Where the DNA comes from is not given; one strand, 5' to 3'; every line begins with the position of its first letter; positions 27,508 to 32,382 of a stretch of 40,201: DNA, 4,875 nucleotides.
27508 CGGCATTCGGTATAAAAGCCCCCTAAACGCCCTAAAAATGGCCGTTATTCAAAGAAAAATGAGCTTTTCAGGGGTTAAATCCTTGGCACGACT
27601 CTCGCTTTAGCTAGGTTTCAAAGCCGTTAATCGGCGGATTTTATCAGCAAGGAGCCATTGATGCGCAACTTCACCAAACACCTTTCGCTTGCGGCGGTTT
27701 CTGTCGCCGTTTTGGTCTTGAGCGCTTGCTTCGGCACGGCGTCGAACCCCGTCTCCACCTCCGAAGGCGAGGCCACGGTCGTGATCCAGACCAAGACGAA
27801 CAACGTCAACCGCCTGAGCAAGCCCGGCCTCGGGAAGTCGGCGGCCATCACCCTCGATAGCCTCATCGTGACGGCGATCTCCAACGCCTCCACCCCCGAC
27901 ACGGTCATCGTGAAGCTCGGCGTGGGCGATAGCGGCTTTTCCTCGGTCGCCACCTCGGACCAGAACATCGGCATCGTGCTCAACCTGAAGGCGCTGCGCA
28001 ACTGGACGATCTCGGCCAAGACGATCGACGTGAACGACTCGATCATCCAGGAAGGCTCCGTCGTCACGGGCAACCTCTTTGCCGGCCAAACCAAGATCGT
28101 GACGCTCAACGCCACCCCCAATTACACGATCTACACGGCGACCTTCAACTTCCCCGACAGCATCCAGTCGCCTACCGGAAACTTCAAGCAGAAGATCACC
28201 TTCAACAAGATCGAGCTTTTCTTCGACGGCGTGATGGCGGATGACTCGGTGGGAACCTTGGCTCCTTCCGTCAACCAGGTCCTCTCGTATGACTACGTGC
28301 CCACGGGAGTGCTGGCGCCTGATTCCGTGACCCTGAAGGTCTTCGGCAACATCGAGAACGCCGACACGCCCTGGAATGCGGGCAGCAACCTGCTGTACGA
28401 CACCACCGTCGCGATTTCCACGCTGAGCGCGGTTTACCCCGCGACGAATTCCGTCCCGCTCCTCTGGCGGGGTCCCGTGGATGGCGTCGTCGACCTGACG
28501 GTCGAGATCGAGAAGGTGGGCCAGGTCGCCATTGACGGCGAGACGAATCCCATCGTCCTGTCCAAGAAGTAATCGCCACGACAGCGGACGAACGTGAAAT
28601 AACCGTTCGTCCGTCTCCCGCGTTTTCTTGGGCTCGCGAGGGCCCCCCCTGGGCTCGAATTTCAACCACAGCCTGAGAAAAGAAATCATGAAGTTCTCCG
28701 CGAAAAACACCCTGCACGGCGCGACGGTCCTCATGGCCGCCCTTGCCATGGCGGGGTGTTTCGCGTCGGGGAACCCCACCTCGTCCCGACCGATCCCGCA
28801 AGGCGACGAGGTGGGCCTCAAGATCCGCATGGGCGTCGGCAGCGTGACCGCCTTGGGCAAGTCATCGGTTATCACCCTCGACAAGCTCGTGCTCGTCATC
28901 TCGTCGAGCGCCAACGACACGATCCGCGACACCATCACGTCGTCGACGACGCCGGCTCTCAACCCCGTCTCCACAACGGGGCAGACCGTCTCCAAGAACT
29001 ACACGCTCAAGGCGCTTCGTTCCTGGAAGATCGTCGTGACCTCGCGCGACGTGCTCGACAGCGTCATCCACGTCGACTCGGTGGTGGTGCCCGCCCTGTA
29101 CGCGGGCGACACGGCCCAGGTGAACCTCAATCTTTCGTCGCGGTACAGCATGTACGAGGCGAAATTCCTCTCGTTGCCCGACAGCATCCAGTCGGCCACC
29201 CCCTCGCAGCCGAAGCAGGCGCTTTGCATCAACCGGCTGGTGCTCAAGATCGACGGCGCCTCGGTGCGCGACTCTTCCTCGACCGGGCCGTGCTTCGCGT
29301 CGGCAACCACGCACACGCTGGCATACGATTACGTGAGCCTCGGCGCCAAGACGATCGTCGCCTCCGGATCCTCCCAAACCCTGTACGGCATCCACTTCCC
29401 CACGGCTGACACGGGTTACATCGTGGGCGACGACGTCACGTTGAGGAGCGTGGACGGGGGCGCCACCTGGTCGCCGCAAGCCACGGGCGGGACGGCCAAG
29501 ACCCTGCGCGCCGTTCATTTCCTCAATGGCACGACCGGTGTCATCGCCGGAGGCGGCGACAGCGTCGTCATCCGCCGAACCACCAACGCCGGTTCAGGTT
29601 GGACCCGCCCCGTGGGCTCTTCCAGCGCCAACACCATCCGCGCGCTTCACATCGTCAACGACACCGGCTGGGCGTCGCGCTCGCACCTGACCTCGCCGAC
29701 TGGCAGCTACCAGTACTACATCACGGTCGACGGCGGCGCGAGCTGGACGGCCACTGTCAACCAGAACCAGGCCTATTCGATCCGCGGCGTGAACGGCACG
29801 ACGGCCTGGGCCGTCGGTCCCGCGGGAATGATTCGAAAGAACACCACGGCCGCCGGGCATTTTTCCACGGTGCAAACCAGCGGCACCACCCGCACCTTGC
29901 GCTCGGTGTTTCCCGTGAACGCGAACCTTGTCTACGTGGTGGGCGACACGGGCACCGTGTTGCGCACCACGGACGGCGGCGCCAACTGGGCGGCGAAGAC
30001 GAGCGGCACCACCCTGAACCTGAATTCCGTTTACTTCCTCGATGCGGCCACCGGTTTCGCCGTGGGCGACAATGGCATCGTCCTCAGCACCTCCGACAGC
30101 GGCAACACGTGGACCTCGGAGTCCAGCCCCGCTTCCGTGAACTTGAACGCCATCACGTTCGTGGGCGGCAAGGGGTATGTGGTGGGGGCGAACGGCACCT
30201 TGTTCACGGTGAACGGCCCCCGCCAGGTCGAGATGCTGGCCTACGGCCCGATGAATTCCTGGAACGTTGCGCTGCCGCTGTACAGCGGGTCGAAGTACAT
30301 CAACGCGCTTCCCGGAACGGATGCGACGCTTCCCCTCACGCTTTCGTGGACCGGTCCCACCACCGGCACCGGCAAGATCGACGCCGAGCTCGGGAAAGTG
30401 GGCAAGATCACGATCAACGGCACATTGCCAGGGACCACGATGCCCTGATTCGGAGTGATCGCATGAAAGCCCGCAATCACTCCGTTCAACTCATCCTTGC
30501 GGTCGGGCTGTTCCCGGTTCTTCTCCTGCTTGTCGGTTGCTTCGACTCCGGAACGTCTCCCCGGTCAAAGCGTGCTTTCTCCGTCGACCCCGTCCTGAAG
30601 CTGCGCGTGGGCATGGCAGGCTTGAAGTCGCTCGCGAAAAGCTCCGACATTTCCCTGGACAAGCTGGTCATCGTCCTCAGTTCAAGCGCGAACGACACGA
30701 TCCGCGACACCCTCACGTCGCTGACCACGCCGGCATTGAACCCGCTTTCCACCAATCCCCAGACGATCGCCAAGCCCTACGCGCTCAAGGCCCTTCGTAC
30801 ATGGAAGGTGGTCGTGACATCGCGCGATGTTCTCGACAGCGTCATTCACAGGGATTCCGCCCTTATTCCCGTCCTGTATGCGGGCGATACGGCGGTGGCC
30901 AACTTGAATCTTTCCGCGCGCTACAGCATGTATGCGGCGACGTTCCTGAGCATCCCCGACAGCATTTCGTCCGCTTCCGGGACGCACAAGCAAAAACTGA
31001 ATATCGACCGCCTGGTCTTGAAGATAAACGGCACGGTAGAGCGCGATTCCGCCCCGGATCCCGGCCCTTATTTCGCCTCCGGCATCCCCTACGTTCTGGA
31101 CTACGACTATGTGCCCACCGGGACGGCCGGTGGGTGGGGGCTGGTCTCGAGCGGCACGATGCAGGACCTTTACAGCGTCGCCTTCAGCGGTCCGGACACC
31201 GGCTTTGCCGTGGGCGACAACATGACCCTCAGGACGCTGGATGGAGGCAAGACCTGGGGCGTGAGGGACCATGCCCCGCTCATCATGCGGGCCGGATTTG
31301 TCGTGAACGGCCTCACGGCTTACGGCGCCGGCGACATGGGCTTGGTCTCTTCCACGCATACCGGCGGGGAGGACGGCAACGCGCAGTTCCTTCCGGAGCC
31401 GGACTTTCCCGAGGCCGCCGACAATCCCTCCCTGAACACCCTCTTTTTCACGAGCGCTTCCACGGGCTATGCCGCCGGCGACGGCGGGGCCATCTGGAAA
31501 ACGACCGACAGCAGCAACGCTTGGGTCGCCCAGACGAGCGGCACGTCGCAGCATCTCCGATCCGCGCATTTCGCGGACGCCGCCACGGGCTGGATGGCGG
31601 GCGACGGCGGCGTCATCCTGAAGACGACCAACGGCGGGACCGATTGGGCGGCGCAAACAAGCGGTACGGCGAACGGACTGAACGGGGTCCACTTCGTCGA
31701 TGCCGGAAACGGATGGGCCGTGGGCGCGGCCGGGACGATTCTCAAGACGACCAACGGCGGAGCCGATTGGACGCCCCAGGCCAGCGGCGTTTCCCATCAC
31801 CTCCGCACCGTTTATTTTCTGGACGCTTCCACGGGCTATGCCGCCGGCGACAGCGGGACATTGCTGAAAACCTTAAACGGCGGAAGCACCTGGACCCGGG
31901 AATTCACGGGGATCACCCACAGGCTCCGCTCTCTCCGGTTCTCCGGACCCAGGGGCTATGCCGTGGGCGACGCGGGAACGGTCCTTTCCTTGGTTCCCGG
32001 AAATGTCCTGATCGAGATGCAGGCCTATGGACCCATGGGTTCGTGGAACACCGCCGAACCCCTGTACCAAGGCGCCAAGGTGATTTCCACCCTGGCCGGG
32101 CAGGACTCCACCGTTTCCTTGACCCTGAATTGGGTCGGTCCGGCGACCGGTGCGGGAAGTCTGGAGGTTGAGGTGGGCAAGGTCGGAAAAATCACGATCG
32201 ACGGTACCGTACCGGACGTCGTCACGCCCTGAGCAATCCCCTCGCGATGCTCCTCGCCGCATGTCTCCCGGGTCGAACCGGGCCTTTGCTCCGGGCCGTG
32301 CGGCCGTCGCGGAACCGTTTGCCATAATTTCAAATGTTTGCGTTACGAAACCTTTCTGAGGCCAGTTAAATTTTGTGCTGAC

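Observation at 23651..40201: Eight tandem paralogous lipoproteins with stepwise addition of Asp-box beta-propellers: candidate undescribed cell-surface system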

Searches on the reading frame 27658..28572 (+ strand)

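Call 8: search_protein_families(library=pfam, max_evalue=0.01, proteins=[window:27658-28572:+])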
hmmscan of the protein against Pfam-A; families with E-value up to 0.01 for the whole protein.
window:27658-28572:+ (304 aa): 0 families

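Call 13: search_protein_families(library=ncbifam, max_evalue=0.1, proteins=[window:27661-28572:+])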
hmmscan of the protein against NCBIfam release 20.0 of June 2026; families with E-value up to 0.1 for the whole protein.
window:27661-28572:+ (303 aa): 1 family
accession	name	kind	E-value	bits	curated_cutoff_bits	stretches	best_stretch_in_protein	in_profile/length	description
NF038126.1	PEP_CTERM_FxDxF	subfamily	0.061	13.6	50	0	147-235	45-129/165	FxDxF family PEP-CTERM protein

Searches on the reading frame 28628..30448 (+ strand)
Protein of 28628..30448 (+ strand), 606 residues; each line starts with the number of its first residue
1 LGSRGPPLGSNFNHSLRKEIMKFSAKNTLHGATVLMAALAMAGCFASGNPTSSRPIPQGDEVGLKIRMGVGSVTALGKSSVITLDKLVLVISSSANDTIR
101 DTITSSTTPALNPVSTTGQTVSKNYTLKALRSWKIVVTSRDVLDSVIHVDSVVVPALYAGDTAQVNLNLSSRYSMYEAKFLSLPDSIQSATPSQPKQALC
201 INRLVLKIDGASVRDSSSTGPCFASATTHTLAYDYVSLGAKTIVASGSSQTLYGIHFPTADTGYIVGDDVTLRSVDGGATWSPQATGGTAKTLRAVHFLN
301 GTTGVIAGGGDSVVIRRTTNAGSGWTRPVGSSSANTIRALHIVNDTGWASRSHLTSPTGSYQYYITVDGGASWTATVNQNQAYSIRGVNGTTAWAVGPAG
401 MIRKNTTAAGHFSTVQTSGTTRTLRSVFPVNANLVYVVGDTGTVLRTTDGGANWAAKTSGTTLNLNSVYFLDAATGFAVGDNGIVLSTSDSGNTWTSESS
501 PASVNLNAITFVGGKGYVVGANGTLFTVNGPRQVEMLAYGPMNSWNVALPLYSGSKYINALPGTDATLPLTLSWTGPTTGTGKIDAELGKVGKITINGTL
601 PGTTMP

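Call 8: search_protein_families(library=pfam, max_evalue=0.01, proteins=[window:28628-30448:+])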
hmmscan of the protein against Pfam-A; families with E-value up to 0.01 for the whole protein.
window:28628-30448:+ (606 aa): 4 families
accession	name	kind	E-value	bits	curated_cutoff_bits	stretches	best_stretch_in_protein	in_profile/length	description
PF14870.12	PSII_BNR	-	1.5e-19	70.8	27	2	249-397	17-146/303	Photosynthesis system II assembly factor YCF48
PF15902.12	Sortilin-Vps10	-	8.9e-06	25.2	33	0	443-510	2-74/446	Sortilin, neurotensin receptor 3,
PF19755.4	DUF6242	-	0.0015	18.9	29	0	476-527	162-210/217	Domain of unknown function (DUF6242)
PF02012.26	BNR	-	0.0073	16.6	27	0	273-283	2-12/12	BNR/Asp-box repeat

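Call 13: search_protein_families(library=ncbifam, max_evalue=0.1, proteins=[window:28688-30448:+])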
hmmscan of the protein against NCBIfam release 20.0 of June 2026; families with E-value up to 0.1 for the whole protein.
window:28688-30448:+ (586 aa): 1 family
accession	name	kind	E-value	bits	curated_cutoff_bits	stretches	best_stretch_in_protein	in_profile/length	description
NF010237.0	PRK13684.1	equivalog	9.1e-20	70.9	326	3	227-367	43-177/334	photosynthesis system II assembly factor Ycf48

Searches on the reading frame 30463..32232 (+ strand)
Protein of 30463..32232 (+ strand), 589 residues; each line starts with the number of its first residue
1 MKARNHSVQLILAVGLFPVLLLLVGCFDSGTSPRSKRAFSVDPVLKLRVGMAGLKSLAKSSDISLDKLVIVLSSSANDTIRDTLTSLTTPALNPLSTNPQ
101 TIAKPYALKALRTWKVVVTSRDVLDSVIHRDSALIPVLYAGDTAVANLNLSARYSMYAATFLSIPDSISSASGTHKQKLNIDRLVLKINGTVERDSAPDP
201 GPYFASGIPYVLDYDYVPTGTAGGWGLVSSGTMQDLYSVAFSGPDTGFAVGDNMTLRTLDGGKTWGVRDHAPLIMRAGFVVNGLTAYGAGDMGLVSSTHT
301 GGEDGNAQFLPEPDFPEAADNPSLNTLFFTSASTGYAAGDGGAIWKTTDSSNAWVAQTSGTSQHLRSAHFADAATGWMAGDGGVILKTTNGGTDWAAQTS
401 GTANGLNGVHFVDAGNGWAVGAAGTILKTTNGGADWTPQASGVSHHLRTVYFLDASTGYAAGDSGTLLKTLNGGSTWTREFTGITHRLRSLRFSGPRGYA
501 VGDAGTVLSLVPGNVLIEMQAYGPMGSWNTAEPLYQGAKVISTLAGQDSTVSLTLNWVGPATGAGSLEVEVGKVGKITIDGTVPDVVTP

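Call 8: search_protein_families(library=pfam, max_evalue=0.01, proteins=[window:30469-32232:+])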
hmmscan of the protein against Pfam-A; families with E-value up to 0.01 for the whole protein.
window:30469-32232:+ (587 aa): 1 family
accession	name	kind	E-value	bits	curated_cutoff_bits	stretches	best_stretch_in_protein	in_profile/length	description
PF14870.12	PSII_BNR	-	2.5e-21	76.7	27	4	393-477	9-96/303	Photosynthesis system II assembly factor YCF48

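Call 13: search_protein_families(library=ncbifam, max_evalue=0.1, proteins=[window:30463-32232:+])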
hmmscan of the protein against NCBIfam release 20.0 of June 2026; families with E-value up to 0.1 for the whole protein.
window:30463-32232:+ (589 aa): 1 family
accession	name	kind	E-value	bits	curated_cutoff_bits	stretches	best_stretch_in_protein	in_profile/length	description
NF010237.0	PRK13684.1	equivalog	1.7e-24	86.5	326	4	327-396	51-122/334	photosynthesis system II assembly factor Ycf48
